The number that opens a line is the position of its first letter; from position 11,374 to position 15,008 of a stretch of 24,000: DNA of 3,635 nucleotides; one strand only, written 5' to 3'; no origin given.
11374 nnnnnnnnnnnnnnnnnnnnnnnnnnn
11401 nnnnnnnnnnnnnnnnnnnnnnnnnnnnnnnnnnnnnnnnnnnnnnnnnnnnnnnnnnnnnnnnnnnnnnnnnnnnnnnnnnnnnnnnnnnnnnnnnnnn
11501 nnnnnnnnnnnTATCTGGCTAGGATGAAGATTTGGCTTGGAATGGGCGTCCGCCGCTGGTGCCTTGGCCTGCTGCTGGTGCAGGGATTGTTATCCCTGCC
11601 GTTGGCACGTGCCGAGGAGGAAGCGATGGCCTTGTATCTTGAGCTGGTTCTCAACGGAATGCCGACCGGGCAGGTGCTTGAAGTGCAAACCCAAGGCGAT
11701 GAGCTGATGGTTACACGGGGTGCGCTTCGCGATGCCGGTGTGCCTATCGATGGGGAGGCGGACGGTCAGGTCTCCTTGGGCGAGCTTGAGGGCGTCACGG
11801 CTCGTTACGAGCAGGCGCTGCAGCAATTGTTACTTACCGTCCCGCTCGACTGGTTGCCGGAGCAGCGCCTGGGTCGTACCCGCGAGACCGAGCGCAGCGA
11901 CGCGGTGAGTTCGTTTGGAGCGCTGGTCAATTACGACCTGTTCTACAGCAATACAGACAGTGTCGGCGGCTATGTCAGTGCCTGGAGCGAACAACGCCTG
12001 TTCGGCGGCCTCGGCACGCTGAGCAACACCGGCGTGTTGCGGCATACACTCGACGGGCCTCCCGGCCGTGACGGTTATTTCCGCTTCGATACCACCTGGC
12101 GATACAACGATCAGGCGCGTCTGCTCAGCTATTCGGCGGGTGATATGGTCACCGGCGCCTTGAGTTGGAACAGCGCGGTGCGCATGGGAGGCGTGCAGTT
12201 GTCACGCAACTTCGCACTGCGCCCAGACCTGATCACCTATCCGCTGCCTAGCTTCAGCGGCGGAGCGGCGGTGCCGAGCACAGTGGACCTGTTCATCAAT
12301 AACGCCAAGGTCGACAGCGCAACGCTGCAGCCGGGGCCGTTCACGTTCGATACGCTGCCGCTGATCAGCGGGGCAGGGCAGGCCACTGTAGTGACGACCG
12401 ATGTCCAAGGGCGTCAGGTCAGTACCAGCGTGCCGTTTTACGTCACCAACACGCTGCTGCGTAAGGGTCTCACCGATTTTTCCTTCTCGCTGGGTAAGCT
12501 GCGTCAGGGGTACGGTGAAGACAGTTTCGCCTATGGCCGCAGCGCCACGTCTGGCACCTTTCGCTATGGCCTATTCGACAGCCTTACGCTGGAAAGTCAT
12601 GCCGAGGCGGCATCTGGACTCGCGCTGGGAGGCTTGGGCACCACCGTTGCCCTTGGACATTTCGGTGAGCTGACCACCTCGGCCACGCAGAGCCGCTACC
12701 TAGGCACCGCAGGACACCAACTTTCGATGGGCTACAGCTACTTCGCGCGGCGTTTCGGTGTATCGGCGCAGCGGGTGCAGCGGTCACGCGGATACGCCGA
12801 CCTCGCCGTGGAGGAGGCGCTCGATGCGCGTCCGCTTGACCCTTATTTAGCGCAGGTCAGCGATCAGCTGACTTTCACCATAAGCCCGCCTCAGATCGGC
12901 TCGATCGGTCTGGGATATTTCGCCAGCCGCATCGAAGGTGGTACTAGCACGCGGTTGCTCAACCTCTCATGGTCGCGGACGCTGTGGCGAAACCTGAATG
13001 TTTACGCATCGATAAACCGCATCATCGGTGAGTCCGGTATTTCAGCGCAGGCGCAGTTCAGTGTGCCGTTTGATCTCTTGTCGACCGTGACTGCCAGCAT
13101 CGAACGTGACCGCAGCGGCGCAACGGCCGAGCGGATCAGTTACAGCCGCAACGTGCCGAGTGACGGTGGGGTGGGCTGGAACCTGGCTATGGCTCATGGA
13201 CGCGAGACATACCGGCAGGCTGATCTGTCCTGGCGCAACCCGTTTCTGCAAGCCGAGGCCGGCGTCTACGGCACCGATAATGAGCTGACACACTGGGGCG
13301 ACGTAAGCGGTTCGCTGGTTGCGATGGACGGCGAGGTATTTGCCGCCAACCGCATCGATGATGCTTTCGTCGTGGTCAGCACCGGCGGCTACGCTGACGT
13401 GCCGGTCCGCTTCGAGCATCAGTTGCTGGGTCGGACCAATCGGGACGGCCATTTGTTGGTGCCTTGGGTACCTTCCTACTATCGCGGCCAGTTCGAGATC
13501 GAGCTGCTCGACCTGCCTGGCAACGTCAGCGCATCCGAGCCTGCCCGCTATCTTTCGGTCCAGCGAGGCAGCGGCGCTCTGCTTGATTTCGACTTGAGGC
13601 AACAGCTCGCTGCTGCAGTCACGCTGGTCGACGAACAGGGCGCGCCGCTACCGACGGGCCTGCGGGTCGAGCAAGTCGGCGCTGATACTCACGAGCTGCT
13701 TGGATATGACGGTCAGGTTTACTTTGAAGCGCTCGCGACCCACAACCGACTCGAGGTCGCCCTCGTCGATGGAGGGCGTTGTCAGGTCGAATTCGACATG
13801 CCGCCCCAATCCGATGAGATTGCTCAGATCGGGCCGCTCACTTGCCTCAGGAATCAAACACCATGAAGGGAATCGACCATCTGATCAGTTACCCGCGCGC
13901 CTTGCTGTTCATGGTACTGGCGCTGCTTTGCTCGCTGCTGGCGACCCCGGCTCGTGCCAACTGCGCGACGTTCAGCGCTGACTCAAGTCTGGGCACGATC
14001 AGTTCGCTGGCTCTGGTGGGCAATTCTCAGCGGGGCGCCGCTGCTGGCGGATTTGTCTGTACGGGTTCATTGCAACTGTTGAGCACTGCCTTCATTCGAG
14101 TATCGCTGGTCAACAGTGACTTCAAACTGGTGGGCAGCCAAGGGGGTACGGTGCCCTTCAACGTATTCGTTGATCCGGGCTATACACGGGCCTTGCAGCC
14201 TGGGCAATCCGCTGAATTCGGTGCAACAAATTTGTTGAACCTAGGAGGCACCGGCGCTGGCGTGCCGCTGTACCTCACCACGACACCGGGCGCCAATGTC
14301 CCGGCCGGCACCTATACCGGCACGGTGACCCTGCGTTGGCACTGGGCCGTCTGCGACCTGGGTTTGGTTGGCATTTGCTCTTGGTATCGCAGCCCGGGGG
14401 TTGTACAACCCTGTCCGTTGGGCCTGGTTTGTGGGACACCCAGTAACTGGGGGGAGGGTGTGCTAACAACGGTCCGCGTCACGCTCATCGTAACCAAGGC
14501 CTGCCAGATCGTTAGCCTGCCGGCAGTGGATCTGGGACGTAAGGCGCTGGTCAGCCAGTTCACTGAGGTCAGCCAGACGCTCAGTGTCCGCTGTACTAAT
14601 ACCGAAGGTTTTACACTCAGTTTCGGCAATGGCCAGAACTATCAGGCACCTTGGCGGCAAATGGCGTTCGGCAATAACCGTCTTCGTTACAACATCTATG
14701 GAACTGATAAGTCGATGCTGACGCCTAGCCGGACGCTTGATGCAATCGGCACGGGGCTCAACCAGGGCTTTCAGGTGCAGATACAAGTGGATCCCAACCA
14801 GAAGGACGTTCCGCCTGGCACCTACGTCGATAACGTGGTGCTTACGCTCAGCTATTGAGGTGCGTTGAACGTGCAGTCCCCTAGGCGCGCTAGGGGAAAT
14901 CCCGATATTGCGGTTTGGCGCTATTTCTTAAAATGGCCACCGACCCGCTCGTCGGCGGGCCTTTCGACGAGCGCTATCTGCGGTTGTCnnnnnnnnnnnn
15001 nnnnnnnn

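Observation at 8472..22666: Archaic Csu/CupE-type pilus operon followed directly by a complete accessory chemosensory operon and an orphan NarL-type regulator: candidate chemosensory-controlled pilus/surface module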

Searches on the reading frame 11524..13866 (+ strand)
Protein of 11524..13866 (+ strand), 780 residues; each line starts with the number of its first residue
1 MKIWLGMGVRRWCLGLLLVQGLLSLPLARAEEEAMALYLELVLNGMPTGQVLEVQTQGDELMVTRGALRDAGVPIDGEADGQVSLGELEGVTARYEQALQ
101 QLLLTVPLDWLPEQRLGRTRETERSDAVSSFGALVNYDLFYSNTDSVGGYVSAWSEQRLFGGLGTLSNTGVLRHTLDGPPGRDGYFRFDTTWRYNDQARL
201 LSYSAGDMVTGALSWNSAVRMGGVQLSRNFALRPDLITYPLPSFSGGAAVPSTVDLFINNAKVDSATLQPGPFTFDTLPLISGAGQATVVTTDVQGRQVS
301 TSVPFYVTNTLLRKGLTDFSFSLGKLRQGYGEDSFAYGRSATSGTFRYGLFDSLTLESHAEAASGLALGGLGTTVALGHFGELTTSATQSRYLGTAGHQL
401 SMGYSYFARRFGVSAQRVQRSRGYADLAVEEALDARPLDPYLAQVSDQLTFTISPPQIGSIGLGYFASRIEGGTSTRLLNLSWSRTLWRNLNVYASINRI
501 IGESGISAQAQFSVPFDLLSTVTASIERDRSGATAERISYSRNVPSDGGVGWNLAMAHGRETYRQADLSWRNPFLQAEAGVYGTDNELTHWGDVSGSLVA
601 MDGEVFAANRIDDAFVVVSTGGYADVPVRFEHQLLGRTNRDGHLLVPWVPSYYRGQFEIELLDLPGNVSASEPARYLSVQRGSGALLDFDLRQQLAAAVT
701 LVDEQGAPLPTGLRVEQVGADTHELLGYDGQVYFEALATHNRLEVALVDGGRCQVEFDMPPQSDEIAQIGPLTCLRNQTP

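Call 4: search_protein_families(library=pfam, proteins=[window:11524-13866:+], max_evalue=0.01)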
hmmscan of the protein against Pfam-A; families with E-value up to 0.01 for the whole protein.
window:11524-13866:+ (780 aa): 2 families
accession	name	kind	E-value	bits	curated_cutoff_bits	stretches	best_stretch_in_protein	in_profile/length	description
PF00577.26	Usher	-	6e-31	108.3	27.1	1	217-675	62-535/549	Outer membrane usher protein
PF13953.12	PapC_C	-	1.8e-09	37.7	27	1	699-761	2-66/66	PapC C-terminal domain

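Call 24: search_protein_families(library=ncbifam, proteins=[window:11524-13866:+], max_evalue=0.001)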
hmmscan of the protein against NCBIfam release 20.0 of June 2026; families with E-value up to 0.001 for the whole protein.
window:11524-13866:+ (780 aa): 12 families
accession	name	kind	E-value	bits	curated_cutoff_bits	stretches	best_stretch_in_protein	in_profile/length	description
NF011763.0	PRK15217.1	subfamily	3.6e-22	78.4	933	2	52-392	72-408/826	fimbrial biogenesis outer membrane usher protein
NF011760.0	PRK15213.1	equivalog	3.9e-21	74.7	752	1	216-672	238-700/796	PefC/AfrB family outer membrane usher protein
NF011740.0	PRK15193.1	equivalog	9.6e-15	53.4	995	2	205-391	262-444/877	fimbrial biogenesis usher protein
NF011769.0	PRK15223.1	equivalog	1e-13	50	1105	2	221-406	254-435/836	fimbrial biogenesis outer membrane usher protein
NF011832.0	PRK15304.1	subfamily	4.4e-12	44.8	723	2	589-765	611-789/801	fimbrial biogenesis usher protein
NF011822.1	PRK15294.1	equivalog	8.5e-12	43.8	1397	2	580-761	646-830/845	fimbrial outer membrane usher protein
NF011754.0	PRK15207.1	equivalog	2.5e-11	42.4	1271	1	206-390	258-438/842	outer membrane usher protein LpfC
NF007337.0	PRK09828.1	equivalog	1.1e-10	40.2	830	1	218-380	261-422/865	outer membrane usher protein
NF011745.0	PRK15198.1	subfamily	5.2e-10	37.9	975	1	582-767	664-847/860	outer membrane usher protein FimD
NF011784.0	PRK15248.1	equivalog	3.3e-08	32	996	1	95-382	126-413/853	fimbrial outer membrane usher protein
NF011826.0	PRK15298.1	equivalog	1.1e-07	30.2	1422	1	530-746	601-819/848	fimbrial outer membrane usher protein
NF011812.0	PRK15284.1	subfamily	3.3e-07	28.5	972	1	597-764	668-834/881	outer membrane usher protein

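Call 38: find_homologous_proteins(query=window:11524-13863:+, max_evalue=1e-30)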
Query window:11524-13863:+ (780 aa): 793 proteins with E <= 1e-30 among 8000 candidates; the best 120 are listed.
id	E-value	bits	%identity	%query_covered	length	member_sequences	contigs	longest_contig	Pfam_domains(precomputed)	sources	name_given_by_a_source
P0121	0.0e+0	1736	100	99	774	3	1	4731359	PF13953.13,PF00577.27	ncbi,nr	ncbi:fimbria/pilus outer membrane usher protein [Stutzerimonas stutzeri]|nr:fimbria/pilus outer memb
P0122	0.0e+0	1559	88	100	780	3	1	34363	PF13953.13,PF00577.27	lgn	-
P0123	0.0e+0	1449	82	100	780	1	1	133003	PF13953.13,PF00577.27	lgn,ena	-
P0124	0.0e+0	1438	83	99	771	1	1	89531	PF13953.13,PF00577.27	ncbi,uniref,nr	ncbi:fimbrial biogenesis outer membrane usher protein [Stutzerimonas nosocomialis]|uniref:fimbria/pi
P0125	0.0e+0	1437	82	99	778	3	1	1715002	PF13953.13,PF00577.27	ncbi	ncbi:fimbria/pilus outer membrane usher protein [Stutzerimonas marianensis]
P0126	0.0e+0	1389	79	100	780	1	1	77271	PF13953.13,PF00577.27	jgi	jgi:outer membrane usher protein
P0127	0.0e+0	1388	79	100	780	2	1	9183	PF13953.13,PF00577.27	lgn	-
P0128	0.0e+0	1023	61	96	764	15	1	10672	PF13953.13,PF00577.27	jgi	-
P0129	0.0e+0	1019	60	98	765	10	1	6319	PF13953.13,PF00577.27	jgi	-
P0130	3.1e-275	934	57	96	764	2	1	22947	PF13953.13,PF00577.27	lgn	-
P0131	3.8e-273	927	56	96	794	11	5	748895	PF13953.13,PF00577.27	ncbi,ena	-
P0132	8.1e-271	919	55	99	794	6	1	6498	PF13953.13,PF00577.27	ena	-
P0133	2.1e-269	914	55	98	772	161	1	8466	PF13953.13,PF00577.27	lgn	-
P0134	8.2e-269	912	55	96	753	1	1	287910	PF13953.13,PF00577.27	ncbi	ncbi:fimbria/pilus outer membrane usher protein [Pseudomonas sp. SH1-B]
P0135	3.3e-268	910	55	97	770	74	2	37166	PF13953.13,PF00577.27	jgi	-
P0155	1.5e-254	865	53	97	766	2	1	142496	PF13953.13,PF00577.27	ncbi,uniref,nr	ncbi:fimbria/pilus outer membrane usher protein [Pseudomonas sp. RIT-PI-AD]|uniref:fimbria/pilus out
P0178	1.3e-244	832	51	96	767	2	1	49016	PF13953.13,PF00577.27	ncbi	ncbi:fimbria/pilus outer membrane usher protein [Pseudomonas turukhanskensis]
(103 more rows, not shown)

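Call 39: find_encoding_contigs(protein=P0124, flank=10000, max_places=1)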
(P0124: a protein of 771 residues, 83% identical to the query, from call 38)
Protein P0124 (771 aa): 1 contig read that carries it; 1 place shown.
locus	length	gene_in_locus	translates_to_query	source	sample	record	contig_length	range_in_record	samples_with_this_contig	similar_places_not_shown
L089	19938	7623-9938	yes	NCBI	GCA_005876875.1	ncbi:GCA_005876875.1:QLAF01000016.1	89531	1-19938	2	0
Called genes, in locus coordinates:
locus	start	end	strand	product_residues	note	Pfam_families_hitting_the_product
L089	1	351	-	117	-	?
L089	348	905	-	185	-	PF13302:Acetyltransf_3, PF00583:Acetyltransf_1 (weak)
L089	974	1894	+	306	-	PF00850:Hist_deacetyl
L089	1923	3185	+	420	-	PF00070:Pyr_redox (faint), PF00890:FAD_binding_2 (faint), PF01494:FAD_binding_3 (weak), PF03486:HI0933_like, PF07992:Pyr_redox_2 (weak), PF13450:NAD_binding_8 (faint), PF01266:DAO (weak), PF22780:HI0933_like_1st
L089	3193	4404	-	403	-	PF07690:MFS_1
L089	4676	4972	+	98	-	-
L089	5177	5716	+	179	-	PF05229:SCPU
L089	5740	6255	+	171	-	PF05229:SCPU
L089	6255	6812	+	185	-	PF05229:SCPU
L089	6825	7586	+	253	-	PF00345:PapD_N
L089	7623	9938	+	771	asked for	PF00577:Usher, PF13953:PapC_C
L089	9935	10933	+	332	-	PF05229:SCPU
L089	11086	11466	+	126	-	PF00072:Response_reg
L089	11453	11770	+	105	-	PF13466:STAS_2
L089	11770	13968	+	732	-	PF01627:Hpt, PF02895:H-kinase_dim, PF02518:HATPase_c, PF01584:CheW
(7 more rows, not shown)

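Call 40: find_encoding_contigs(protein=P0155, flank=10000, max_places=1)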
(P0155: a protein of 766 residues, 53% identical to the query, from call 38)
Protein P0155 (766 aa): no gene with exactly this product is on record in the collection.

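Call 44: find_encoding_contigs(protein=P0178, flank=10000, max_places=1)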
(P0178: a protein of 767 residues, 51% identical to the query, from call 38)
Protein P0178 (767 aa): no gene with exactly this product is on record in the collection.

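Call 45: find_encoding_contigs(protein=P0128, flank=10000, max_places=1)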
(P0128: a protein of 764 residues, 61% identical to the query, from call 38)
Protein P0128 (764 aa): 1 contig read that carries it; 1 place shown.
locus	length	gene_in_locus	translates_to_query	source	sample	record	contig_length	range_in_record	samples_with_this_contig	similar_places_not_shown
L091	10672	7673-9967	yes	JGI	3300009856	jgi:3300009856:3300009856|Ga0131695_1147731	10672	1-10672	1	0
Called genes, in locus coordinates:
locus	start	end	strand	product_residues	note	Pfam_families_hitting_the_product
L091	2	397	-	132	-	?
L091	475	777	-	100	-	PF12840:HTH_20 (faint), PF01022:HTH_5 (weak)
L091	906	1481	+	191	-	PF04336:ACP_PD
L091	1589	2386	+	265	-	PF00582:Usp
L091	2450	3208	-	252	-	PF01553:Acyltransferase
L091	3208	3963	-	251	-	PF13444:Acetyltransf_5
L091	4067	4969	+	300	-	PF02770:Acyl-CoA_dh_M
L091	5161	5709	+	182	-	PF05229:SCPU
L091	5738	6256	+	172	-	PF05229:SCPU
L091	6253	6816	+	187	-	PF05229:SCPU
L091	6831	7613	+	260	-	PF00345:PapD_N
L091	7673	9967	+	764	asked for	PF00577:Usher, PF13953:PapC_C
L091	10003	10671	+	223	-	?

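Call 50: find_encoding_contigs(protein=P0131, flank=10000, max_places=2)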
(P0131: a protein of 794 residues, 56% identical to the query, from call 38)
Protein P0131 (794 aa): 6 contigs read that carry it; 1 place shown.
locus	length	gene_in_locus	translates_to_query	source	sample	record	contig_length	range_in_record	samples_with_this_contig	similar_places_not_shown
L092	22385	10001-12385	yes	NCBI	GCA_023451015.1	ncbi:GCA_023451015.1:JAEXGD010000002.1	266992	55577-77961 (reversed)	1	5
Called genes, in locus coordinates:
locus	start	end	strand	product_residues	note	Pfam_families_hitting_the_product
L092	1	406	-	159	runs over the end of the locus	PF07080:DUF1348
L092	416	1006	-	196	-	PF00440:TetR_N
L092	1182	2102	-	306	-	PF00126:HTH_1, PF03466:LysR_substrate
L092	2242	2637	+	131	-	PF01042:Ribonuc_L-PSP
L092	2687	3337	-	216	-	PF00881:Nitroreductase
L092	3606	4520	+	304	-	PF01497:Peripla_BP_2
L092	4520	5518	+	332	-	PF01032:FecCD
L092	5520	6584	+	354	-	PF01032:FecCD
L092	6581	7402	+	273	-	PF00005:ABC_tran, PF02463:SMC_N (faint), PF09818:ABC_ATPase (faint), PF13304:AAA_21 (faint)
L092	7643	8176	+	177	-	PF05229:SCPU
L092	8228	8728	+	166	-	PF05229:SCPU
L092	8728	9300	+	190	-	PF05229:SCPU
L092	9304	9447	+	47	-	-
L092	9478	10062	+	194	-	PF00345:PapD_N (weak)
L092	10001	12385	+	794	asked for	PF00577:Usher, PF13953:PapC_C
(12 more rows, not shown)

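Call 53: find_related_loci(query=P0128, collection=metagenome_contigs, flank=10000)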
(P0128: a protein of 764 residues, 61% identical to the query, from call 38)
Query P0128 (764 aa) in metagenome_contigs; peptide patterns used: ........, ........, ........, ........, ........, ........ (x = any residue, [..] = any of these).
61 stretches matched a pattern, but none encodes a relative of the query by tblastn (E <= 1e-3).

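Call 54: find_related_loci(query=A2, collection=metagenome_contigs, flank=10000)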
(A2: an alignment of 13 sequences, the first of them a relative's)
Query A2 (774 aa) in metagenome_contigs; peptide patterns used: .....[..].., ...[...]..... (x = any residue, [..] = any of these).
201 stretches matched a pattern; 160 encode a relative of the query (tblastn E <= 1e-3); the best 80 are kept; 80 distinct loci.
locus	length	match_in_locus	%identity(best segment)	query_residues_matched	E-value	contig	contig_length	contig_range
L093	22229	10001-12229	56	27-770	0e+0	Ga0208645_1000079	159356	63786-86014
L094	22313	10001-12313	55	5-770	0e+0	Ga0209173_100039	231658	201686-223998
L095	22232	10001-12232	56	27-771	0e+0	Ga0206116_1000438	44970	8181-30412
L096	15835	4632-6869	56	27-773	0e+0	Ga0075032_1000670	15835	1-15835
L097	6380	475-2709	55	27-772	0e+0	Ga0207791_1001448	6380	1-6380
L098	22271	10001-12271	55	18-770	0e+0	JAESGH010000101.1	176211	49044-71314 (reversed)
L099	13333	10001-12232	56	27-771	0e+0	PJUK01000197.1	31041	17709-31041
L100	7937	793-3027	55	27-772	0e+0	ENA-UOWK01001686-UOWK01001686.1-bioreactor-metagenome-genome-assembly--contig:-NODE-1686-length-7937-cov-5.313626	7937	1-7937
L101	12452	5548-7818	55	18-770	0e+0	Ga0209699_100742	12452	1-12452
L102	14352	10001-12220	56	31-768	0e+0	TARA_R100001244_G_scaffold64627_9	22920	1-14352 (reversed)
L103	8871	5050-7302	55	20-768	0e+0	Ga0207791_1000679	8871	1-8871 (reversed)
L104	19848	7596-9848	55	20-768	0e+0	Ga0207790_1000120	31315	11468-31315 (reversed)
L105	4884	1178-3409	55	27-768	0e+0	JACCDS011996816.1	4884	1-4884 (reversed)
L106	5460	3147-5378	55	27-768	0e+0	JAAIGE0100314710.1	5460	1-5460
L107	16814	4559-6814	55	20-768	0e+0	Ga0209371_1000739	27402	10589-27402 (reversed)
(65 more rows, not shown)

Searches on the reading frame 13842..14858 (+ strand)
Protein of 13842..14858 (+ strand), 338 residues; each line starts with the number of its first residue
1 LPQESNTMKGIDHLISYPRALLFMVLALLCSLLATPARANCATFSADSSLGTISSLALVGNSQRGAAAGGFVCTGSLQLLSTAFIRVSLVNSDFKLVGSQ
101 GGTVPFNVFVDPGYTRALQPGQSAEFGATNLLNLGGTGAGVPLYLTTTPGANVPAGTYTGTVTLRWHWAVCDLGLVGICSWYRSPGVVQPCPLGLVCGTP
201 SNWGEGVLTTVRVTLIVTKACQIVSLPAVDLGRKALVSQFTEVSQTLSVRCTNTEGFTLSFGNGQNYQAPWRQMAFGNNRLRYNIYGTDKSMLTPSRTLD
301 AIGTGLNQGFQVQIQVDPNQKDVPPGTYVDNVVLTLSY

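Call 4: search_protein_families(library=pfam, proteins=[window:13842-14858:+], max_evalue=0.01)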
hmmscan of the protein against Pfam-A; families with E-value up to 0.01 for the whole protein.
window:13842-14858:+ (338 aa): 1 family
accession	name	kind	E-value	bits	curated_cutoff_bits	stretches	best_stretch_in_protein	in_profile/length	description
PF05229.21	SCPU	-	2.6e-29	102.8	22.4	2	209-335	3-138/138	Spore Coat Protein U domain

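Call 24: search_protein_families(library=ncbifam, proteins=[window:13842-14858:+], max_evalue=0.001)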
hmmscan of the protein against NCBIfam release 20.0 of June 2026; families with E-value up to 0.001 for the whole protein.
window:13842-14858:+ (338 aa): 0 families

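Call 88: search_solved_structures(query=window:13863-14855:+, max_evalue=0.01)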
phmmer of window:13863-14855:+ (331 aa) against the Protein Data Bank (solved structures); distinct sequences matched with E-value up to 0.01: 2.
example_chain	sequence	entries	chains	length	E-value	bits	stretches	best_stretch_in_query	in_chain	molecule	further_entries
6fjy_B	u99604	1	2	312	4.3e-17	65.2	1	36-328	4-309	Protein CsuE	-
2bcm_B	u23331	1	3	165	0.0083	18.3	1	202-325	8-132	F1845 fimbrial protein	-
